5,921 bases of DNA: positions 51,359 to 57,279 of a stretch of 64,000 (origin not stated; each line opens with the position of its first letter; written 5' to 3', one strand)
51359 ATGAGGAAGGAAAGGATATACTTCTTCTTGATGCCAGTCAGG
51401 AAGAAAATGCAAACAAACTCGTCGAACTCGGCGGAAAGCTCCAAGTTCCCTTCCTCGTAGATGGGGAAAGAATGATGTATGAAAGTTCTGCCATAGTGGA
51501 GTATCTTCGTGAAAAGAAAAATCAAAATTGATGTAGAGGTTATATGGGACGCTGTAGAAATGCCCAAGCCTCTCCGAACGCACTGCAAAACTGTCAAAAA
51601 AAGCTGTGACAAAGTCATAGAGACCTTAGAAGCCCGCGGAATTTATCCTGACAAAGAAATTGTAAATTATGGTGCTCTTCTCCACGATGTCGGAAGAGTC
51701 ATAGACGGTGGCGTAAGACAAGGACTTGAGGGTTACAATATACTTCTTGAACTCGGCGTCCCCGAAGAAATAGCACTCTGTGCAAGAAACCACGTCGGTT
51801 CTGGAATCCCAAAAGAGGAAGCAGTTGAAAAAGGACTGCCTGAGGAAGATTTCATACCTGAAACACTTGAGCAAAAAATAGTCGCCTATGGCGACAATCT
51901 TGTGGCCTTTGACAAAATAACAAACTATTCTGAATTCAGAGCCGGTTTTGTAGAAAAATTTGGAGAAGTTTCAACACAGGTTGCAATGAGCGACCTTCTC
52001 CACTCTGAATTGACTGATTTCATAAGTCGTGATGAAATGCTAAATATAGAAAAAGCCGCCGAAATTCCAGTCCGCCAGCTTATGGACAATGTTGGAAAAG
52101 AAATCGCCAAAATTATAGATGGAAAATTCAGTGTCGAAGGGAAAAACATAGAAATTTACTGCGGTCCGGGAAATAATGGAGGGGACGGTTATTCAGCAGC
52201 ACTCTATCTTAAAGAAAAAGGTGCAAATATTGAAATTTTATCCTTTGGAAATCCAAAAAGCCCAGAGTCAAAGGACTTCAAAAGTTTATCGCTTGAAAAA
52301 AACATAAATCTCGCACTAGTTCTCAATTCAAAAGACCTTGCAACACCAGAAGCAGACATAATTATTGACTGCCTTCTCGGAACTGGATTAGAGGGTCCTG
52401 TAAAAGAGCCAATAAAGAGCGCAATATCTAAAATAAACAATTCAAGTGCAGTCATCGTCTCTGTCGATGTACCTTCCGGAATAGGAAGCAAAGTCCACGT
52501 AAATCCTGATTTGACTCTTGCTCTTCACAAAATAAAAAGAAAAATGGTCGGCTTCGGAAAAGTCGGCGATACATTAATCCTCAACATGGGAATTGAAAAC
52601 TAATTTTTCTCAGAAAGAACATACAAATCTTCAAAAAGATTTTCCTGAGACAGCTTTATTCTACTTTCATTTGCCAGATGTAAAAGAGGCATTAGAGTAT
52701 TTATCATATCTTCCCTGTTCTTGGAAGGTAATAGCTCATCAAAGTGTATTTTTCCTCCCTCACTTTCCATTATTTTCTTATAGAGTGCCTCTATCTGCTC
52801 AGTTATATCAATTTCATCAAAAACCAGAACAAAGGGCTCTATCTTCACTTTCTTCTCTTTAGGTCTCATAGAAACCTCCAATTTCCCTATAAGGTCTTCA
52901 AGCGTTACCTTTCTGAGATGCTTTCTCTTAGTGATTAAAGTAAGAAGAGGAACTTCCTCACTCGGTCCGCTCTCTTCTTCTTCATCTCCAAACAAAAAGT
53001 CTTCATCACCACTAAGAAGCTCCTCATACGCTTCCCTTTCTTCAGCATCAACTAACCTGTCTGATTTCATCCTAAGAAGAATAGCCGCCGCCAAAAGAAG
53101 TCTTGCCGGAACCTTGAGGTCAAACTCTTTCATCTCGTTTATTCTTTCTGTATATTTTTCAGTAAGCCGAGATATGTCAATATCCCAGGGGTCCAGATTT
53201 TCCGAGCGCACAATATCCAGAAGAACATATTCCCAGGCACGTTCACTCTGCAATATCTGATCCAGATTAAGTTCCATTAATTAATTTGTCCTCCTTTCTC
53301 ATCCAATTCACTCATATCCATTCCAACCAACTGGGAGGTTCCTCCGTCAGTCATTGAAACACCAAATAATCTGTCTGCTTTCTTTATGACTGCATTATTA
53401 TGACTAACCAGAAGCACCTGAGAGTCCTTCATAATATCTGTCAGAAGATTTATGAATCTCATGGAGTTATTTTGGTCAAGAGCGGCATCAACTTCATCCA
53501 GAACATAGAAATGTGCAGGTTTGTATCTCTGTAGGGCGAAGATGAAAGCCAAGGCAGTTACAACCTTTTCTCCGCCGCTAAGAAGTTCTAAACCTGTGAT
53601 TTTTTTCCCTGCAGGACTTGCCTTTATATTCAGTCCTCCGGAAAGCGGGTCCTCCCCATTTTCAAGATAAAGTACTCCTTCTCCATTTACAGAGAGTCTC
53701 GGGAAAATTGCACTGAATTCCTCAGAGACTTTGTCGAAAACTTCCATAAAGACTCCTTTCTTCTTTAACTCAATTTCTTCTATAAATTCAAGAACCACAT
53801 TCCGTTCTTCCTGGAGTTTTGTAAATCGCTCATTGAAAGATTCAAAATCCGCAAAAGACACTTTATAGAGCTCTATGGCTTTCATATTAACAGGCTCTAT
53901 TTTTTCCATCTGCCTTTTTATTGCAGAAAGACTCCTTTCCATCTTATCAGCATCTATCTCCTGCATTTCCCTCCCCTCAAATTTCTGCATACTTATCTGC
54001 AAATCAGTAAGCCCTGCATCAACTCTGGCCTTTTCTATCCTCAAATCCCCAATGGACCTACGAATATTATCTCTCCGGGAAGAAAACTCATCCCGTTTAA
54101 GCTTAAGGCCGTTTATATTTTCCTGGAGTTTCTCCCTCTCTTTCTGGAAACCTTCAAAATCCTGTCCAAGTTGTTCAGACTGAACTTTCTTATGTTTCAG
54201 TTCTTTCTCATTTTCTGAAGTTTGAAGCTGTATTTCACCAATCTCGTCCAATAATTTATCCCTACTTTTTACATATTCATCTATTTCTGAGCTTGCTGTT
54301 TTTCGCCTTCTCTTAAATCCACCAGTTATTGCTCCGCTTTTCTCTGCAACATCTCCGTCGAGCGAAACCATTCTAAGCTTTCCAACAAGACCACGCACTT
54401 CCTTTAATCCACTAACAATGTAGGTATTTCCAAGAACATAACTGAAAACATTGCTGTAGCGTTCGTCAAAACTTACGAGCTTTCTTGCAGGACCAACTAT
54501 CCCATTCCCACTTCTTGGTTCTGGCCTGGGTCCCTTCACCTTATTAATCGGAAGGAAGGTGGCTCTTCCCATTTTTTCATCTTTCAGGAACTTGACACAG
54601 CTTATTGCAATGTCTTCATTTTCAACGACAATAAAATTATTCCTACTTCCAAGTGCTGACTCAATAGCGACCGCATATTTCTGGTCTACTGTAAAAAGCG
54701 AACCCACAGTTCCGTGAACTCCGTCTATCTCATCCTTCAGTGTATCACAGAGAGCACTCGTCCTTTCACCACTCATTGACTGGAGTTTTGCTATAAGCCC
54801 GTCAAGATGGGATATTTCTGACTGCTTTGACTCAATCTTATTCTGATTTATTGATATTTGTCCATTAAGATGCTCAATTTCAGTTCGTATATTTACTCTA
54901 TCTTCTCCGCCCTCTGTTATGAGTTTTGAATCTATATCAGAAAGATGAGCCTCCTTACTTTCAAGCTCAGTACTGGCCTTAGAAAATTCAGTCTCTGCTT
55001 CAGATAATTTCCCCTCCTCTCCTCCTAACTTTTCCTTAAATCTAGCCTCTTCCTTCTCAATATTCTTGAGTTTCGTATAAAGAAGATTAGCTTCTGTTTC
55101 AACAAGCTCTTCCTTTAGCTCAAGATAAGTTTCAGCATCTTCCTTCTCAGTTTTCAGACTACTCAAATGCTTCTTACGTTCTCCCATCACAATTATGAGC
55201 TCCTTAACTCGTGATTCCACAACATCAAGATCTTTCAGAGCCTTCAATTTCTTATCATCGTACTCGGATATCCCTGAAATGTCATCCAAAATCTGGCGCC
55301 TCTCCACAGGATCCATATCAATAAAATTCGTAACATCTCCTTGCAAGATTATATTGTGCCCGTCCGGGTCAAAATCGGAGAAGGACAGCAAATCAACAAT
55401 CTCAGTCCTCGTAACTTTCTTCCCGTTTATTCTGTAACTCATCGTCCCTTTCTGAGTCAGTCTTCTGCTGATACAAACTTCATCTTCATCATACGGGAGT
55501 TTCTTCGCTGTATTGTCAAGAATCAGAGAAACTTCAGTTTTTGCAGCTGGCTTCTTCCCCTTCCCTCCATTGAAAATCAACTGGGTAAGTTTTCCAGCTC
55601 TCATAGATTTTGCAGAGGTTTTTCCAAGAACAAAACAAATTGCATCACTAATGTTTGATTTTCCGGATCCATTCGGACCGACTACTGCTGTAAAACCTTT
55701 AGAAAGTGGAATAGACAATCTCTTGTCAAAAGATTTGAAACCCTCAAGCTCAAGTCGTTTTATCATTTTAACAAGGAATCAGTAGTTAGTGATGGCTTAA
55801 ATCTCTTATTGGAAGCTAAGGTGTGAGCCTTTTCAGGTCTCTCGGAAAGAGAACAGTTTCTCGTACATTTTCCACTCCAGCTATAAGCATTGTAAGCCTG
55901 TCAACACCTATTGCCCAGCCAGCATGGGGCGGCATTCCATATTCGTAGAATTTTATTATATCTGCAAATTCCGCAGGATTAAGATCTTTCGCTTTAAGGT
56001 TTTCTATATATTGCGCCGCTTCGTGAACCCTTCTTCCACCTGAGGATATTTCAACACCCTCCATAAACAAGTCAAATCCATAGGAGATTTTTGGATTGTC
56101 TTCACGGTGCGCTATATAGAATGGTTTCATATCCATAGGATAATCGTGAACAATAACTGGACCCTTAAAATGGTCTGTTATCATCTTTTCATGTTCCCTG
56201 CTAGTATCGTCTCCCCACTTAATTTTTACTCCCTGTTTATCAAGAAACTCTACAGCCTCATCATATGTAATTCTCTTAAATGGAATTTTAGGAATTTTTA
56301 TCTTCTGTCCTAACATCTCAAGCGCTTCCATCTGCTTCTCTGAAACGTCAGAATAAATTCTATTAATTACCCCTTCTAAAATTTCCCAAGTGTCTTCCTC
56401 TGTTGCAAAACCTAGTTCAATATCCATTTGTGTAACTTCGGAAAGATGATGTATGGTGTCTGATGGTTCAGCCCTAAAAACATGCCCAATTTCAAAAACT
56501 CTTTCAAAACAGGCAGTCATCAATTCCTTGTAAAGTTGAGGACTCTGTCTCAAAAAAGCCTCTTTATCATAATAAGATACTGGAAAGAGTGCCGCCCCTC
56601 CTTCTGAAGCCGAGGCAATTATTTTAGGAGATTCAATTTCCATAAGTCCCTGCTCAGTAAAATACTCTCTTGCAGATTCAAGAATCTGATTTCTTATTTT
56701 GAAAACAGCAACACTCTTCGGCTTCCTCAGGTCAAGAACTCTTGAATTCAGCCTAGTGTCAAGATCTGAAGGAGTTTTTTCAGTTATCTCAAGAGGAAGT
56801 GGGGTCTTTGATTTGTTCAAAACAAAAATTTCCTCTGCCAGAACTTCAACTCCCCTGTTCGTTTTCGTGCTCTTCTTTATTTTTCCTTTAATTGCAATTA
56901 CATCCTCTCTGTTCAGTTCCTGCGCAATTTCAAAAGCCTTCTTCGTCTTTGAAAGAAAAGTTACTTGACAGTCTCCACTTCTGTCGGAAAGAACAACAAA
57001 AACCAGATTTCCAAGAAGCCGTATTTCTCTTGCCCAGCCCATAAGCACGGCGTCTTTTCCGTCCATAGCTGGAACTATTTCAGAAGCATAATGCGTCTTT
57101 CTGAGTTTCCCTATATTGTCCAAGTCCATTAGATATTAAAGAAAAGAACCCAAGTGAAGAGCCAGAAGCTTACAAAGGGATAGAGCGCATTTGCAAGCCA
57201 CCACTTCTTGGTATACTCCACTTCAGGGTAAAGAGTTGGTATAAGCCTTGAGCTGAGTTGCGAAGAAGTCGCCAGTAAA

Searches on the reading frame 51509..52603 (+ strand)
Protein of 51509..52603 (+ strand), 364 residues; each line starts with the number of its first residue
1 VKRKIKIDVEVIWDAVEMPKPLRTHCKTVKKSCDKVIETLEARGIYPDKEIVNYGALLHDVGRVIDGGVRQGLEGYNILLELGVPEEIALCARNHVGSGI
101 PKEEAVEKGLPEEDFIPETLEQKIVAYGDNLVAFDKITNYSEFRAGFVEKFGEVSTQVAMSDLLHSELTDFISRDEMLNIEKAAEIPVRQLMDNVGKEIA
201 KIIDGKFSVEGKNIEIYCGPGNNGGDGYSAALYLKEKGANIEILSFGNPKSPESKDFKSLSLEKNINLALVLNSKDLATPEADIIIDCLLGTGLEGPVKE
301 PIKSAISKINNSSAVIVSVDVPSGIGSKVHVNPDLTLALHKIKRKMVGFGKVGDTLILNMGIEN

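Call 39: search_protein_families(library=pfam, proteins=[window:51509-52603:+], max_evalue=0.00001)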
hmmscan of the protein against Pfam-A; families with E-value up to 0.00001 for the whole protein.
window:51509-52603:+ (364 aa): 1 family
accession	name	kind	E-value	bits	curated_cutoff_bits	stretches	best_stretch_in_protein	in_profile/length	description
PF03853.21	YjeF_N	-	3.3e-35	122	24.9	1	190-343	3-167/169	YjeF-related protein N-terminus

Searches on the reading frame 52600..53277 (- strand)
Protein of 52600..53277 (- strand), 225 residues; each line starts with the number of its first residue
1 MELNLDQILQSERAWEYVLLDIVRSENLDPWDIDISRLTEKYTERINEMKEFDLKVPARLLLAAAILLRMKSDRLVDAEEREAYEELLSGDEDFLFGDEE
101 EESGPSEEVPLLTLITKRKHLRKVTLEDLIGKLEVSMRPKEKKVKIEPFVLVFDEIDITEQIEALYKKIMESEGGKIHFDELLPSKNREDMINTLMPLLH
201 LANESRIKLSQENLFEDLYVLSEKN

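Call 39: search_protein_families(library=pfam, proteins=[window:52600-53277:-], max_evalue=0.00001)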
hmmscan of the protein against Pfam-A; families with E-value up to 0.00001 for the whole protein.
window:52600-53277:- (225 aa): 1 family
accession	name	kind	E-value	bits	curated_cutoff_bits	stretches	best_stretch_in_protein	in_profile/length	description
PF02616.19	SMC_ScpA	-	5.3e-17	63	24.6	2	25-91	4-71/232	Segregation and condensation protein ScpA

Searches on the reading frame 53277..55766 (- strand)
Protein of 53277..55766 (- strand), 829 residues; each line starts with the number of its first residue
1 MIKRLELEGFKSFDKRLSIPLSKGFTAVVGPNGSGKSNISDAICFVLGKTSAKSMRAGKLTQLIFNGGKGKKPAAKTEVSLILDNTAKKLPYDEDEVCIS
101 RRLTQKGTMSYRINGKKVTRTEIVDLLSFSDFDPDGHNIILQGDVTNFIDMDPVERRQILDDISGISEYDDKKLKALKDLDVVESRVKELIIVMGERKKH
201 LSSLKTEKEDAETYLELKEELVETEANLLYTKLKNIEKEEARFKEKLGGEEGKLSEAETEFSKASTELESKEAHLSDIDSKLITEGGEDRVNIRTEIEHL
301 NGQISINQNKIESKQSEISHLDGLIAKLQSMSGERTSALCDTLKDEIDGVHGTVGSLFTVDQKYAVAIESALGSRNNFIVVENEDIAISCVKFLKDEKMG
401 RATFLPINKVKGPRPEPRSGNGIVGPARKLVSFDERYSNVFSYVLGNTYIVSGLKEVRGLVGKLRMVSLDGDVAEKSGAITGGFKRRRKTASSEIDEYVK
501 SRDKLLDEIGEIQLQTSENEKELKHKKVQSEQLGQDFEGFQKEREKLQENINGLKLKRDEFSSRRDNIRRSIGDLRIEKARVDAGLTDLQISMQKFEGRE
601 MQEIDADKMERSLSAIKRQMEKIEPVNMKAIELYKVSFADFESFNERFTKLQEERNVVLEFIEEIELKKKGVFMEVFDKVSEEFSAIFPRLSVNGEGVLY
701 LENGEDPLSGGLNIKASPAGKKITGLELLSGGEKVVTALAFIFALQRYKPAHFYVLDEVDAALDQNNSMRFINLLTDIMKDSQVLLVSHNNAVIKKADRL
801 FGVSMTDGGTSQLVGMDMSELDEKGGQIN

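Call 39: search_protein_families(library=pfam, proteins=[window:53277-55766:-], max_evalue=0.00001)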
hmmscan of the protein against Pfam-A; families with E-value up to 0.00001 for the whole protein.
window:53277-55766:- (829 aa): 6 families
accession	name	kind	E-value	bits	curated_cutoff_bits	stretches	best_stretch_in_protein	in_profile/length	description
PF02463.25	SMC_N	-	1.6e-69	234.2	40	1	1-811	1-219/220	RecF/RecN/SMC N terminal domain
PF06470.18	SMC_hinge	-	2.3e-30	105.8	22.5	1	348-456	2-111/116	SMC proteins Flexible Hinge Domain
PF13476.12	AAA_23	-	2.1e-15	58.3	27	1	4-224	1-196/201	AAA domain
PF13175.12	AAA_15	-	9e-12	45.7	32.1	1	1-329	1-227/374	AAA ATPase domain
PF13304.12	AAA_21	-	2.8e-10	41.2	27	0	614-794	146-303/304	AAA domain, putative AbiEii toxin, Type IV TA system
PF13555.12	AAA_29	-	2.7e-06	27.5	27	1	3-48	2-47/61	P-loop containing region of AAA domain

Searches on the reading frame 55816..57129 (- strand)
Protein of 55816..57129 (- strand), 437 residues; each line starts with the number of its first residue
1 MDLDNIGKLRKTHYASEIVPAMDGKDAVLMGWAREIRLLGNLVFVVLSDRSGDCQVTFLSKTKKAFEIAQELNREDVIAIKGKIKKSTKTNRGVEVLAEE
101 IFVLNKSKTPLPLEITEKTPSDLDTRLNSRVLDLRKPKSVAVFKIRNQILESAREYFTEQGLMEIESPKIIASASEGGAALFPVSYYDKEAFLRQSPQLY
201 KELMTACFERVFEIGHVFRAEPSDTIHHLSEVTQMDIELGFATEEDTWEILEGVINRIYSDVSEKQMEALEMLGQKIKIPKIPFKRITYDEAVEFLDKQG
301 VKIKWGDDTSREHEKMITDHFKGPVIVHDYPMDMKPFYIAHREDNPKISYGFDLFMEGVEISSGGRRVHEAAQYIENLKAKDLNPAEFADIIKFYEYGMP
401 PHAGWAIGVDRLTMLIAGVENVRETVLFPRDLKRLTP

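Call 39: search_protein_families(library=pfam, proteins=[window:55816-57129:-], max_evalue=0.00001)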
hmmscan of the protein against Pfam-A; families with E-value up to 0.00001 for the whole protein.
window:55816-57129:- (437 aa): 2 families
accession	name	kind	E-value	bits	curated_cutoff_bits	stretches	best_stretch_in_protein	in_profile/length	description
PF00152.25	tRNA-synt_2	-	2.9e-82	276.6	25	1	123-431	2-307/308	tRNA synthetases class II (D, K and N)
PF01336.31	tRNA_anti-codon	-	2.7e-14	53.3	27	1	28-104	2-75/75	OB-fold nucleic acid binding domain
